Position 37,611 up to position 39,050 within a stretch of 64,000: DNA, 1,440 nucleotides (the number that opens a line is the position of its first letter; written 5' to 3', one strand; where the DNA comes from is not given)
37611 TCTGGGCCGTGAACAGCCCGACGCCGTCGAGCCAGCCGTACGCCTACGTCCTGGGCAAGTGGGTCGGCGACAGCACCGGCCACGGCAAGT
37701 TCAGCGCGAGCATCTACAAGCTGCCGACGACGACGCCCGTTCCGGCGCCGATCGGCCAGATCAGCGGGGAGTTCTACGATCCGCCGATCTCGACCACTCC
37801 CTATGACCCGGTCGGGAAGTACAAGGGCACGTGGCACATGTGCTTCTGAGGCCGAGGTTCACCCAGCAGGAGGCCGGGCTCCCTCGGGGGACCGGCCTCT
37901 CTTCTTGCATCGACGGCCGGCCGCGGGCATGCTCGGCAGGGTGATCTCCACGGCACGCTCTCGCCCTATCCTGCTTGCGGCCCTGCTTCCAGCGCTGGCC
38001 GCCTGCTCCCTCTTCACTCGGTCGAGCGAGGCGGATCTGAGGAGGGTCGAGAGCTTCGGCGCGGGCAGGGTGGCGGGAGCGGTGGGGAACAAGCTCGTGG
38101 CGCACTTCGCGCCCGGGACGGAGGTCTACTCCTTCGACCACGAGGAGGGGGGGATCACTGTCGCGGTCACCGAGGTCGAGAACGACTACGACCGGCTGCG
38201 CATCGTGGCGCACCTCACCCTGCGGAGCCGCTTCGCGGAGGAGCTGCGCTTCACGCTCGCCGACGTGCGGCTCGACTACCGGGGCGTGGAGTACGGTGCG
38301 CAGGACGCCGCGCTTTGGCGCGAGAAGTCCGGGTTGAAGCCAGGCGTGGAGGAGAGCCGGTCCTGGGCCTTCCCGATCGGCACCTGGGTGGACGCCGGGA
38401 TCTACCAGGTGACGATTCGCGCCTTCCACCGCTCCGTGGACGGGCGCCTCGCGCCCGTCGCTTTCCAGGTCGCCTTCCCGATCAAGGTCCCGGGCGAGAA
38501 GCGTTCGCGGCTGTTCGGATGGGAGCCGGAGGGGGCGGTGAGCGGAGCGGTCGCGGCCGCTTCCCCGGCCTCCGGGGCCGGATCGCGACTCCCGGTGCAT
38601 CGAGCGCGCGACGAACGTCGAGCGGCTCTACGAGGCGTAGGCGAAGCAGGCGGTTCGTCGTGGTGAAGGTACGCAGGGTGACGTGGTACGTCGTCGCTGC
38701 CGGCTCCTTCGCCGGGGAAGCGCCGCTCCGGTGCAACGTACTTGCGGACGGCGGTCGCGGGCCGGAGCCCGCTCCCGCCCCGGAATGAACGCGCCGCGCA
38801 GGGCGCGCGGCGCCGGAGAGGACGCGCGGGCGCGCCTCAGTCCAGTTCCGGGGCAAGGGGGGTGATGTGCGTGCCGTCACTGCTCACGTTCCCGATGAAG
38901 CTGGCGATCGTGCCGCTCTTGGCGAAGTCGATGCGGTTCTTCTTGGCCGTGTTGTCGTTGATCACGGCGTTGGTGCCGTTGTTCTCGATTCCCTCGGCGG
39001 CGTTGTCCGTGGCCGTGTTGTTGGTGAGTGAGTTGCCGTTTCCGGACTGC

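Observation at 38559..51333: A ~60-bp conserved element present three times (38559, 41599, 51274), two of them in divergent promoter regions; one copy carries a perfect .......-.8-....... palindrome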

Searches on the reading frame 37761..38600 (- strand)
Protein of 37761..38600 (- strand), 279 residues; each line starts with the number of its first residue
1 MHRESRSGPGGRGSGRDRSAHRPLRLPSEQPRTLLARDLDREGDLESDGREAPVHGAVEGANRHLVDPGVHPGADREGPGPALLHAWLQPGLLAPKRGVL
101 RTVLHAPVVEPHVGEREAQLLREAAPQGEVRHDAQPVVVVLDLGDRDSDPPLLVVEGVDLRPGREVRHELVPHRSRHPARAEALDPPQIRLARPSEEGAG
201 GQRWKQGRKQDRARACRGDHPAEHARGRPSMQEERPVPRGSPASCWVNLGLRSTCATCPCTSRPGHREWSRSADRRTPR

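Call 13: search_protein_families(library=pfam, proteins=[window:37761-38600:-], max_evalue=0.001)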
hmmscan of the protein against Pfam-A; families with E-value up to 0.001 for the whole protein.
window:37761-38600:- (279 aa): 0 families

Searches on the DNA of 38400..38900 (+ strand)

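Call 55: search_rna_families(source=window, start=38400, end=38900, threshold=evalue, max_evalue=10)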
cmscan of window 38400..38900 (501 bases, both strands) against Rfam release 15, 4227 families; matches with E-value up to 10: 4.
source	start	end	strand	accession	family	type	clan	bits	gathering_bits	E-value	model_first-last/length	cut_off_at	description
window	38477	38563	+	RF02470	Ms_IGR-8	Gene; sRNA;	-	20.5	44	0.04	1-63/63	no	Mycobacterium sRNA Ms_IGR-8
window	38428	38463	-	RF01333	CRISPR-DR20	Gene; CRISPR;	-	17.8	42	0.63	1-36/36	no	CRISPR RNA direct repeat element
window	38781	38812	-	RF02401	ClpQY_promoter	Cis-reg;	-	15.5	42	0.64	1-30/57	no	ClpQY promoter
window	38691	38747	+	RF02136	HTT-AS1_3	Gene; lncRNA;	-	14.3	70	2.9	1-60/60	no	HTT antisense RNA 1 conserved region 3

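Call 82: search_dna_similar(query=window:38501-38825:+, collection=plasmids, mode=distant, max_evalue=0.001, max_rows=15)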
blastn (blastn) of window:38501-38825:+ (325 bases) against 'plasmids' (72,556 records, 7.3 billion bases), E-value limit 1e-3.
No match.
